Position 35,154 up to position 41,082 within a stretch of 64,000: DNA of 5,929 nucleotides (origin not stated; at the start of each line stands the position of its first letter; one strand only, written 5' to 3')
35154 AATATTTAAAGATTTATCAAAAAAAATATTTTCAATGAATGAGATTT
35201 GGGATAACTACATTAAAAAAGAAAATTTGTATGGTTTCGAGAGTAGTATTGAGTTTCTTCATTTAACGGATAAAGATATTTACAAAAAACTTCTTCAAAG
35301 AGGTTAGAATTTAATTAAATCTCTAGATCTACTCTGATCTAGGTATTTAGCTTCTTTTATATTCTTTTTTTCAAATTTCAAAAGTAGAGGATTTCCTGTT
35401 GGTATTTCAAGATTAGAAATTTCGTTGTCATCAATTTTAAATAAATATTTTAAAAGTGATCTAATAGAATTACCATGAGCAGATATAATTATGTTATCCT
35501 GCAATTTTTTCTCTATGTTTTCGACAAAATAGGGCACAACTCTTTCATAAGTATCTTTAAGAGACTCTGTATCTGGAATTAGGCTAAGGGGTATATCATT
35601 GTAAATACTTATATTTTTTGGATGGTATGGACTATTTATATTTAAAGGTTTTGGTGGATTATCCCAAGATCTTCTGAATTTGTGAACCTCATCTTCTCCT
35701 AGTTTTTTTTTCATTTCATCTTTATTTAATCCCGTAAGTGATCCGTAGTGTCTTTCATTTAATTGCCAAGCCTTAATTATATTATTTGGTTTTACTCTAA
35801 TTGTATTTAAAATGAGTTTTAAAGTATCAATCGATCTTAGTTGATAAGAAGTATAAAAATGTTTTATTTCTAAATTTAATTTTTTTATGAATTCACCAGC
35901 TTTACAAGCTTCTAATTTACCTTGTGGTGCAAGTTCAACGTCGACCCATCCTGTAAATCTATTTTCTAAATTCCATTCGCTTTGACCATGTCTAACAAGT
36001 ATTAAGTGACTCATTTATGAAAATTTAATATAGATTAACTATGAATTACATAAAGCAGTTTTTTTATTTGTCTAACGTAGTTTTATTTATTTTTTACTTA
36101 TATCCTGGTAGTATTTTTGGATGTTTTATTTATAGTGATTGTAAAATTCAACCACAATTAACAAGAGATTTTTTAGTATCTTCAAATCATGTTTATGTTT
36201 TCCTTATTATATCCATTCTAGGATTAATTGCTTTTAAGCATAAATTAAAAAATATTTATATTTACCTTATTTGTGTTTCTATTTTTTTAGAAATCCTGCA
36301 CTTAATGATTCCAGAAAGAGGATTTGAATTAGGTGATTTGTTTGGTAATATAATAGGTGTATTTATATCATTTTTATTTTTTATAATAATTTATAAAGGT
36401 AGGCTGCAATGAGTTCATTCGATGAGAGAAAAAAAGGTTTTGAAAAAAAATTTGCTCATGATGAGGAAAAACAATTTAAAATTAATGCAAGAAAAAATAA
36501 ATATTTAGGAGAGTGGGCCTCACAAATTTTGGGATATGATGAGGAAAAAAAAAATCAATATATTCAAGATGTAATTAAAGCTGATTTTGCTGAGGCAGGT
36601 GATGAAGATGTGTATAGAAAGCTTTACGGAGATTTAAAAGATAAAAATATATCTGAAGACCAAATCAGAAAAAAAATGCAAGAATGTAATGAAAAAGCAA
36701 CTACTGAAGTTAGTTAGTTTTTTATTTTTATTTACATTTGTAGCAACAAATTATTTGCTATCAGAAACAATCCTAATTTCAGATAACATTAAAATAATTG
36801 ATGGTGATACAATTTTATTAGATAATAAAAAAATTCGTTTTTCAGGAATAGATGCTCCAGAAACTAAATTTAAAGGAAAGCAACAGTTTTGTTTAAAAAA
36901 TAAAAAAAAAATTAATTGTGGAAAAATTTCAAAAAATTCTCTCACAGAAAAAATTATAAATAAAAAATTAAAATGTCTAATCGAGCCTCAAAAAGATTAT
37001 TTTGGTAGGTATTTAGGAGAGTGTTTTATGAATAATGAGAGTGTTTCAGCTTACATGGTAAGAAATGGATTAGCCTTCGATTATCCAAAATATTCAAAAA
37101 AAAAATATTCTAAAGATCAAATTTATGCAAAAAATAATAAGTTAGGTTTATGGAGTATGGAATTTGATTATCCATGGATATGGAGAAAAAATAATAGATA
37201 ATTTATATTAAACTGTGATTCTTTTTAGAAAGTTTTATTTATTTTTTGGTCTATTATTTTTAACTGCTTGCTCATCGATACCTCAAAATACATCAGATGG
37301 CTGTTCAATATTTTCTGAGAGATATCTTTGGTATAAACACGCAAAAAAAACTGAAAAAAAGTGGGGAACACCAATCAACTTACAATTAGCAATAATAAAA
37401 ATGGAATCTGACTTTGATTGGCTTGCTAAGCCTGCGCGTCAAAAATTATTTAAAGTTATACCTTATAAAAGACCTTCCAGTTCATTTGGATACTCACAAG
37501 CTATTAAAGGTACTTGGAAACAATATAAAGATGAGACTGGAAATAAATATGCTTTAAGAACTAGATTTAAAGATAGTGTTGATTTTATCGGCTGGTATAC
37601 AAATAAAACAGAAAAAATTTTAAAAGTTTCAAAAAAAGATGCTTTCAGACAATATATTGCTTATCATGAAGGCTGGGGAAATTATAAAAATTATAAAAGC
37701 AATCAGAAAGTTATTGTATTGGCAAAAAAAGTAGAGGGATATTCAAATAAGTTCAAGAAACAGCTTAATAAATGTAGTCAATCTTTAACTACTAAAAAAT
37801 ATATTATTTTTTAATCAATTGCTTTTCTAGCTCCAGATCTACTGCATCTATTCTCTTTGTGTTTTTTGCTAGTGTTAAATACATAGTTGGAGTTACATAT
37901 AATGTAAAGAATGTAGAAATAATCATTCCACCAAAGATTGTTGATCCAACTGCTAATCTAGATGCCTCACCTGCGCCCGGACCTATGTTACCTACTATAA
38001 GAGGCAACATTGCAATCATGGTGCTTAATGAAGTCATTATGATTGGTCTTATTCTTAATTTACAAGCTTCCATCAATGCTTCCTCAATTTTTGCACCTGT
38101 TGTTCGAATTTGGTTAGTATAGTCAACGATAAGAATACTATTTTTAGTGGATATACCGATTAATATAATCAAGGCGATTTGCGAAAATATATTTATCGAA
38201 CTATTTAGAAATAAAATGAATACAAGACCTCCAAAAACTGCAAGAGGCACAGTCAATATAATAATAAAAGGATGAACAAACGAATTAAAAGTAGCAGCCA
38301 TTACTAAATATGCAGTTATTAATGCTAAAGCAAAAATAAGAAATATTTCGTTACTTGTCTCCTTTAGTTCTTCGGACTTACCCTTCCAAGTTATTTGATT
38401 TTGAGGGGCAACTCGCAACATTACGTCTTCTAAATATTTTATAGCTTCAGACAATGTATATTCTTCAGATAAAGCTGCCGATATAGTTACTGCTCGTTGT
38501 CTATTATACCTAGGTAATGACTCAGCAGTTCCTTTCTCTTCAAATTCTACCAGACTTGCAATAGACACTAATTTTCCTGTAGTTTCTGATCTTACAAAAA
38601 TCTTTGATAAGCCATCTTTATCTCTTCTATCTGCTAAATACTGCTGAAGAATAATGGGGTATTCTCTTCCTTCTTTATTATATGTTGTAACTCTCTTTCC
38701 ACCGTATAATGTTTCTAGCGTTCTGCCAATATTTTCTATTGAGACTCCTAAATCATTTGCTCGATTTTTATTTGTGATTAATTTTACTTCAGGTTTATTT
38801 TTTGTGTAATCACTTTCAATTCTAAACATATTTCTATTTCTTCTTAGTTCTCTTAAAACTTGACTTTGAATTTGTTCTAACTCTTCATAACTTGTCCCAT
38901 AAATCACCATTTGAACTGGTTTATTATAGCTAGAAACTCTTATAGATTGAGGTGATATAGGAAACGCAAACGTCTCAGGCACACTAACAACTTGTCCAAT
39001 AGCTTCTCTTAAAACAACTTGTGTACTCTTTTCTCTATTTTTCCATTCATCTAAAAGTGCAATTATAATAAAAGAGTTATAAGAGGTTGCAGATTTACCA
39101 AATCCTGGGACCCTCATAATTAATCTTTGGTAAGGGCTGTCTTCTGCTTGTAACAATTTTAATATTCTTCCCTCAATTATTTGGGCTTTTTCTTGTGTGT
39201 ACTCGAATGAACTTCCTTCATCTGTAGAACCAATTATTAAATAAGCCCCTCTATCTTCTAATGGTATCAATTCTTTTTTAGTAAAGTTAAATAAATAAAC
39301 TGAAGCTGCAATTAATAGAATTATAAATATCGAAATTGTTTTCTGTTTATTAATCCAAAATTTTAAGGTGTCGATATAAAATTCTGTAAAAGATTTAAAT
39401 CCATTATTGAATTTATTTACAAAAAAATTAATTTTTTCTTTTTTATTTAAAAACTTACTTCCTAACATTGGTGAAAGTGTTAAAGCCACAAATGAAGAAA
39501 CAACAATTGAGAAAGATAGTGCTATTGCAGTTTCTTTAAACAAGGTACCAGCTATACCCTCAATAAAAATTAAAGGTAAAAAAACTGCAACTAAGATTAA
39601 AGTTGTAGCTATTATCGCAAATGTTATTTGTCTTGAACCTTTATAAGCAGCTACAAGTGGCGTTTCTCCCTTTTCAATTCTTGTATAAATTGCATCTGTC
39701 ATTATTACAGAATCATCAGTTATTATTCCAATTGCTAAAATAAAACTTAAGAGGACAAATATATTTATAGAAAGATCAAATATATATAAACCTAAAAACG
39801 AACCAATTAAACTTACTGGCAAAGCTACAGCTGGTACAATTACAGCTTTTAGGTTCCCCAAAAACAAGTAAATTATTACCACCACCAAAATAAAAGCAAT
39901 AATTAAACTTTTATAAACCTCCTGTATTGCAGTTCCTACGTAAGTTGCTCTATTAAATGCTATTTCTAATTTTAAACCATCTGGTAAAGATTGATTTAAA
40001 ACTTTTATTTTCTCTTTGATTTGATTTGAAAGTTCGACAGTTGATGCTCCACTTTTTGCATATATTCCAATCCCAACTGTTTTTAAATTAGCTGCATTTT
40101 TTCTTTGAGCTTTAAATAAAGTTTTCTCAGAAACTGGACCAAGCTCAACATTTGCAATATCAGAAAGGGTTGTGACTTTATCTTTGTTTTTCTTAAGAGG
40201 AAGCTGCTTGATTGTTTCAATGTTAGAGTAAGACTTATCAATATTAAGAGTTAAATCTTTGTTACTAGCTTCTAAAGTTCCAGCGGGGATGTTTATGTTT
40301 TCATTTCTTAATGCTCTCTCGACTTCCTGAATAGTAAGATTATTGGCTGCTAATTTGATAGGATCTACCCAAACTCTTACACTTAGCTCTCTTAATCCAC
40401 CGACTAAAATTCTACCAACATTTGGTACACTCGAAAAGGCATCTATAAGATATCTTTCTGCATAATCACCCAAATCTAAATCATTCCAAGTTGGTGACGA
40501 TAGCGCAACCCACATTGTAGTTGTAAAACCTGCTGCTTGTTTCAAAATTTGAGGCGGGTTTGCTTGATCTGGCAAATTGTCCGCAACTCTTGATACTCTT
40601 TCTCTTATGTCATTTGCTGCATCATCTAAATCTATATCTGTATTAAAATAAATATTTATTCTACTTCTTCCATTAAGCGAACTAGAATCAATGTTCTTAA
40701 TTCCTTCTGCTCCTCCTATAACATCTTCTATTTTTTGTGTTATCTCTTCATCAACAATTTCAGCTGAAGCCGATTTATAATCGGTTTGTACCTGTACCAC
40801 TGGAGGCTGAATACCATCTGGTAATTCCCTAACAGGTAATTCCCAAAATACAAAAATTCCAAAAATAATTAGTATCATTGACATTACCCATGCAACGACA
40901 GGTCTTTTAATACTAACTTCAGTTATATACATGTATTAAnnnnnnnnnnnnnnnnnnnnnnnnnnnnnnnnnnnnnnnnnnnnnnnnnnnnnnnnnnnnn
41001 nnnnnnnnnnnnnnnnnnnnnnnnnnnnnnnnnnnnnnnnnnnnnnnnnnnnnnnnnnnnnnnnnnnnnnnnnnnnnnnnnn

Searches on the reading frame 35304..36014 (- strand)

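Call 59: search_protein_families(library=pfam, proteins=[window:35304-36014:-], max_evalue=0.00001)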
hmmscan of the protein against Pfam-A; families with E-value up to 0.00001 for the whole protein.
window:35304-36014:- (236 aa): 1 family
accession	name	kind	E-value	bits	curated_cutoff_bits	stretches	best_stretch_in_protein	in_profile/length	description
PF00300.27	His_Phos_1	-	1.5e-32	113.3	21.7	1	4-219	1-186/194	Histidine phosphatase superfamily (branch 1)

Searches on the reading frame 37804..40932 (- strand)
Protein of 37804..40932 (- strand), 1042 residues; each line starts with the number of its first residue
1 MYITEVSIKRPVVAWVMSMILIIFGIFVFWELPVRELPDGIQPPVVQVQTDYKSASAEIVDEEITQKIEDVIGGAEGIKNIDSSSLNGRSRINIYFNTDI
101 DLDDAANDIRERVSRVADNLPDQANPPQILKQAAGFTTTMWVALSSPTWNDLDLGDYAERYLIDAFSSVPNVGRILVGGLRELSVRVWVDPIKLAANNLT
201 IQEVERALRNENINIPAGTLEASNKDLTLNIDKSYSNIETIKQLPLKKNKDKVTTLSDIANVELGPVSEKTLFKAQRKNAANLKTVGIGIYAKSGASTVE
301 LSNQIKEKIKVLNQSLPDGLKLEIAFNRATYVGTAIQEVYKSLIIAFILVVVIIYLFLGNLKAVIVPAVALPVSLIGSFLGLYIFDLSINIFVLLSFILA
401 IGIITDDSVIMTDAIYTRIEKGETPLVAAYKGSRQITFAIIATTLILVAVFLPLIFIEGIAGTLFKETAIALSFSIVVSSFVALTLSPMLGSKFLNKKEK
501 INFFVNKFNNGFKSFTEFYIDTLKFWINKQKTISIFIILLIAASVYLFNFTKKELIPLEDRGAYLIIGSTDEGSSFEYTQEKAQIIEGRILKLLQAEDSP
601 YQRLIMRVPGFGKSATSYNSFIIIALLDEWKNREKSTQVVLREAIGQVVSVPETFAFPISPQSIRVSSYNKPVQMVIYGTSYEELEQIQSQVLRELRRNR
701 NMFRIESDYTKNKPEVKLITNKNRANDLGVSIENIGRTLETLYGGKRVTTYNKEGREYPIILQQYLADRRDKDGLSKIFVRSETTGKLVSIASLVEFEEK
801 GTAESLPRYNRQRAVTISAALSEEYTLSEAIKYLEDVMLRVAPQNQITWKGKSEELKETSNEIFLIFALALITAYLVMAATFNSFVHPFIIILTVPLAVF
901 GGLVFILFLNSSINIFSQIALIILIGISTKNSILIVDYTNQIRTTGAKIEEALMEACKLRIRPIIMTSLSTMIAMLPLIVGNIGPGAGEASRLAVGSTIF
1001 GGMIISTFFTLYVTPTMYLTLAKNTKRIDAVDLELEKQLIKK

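Call 59: search_protein_families(library=pfam, proteins=[window:37804-40932:-], max_evalue=0.00001)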
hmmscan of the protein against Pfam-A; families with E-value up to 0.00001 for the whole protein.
window:37804-40932:- (1042 aa): 2 families
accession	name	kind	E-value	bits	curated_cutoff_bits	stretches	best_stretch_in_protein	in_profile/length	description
PF00873.25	ACR_tran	-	6e-252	839.1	28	1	4-1021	2-1020/1021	AcrB/AcrD/AcrF family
PF03176.21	MMPL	-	8e-16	58.3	20.5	2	276-490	78-298/333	MMPL family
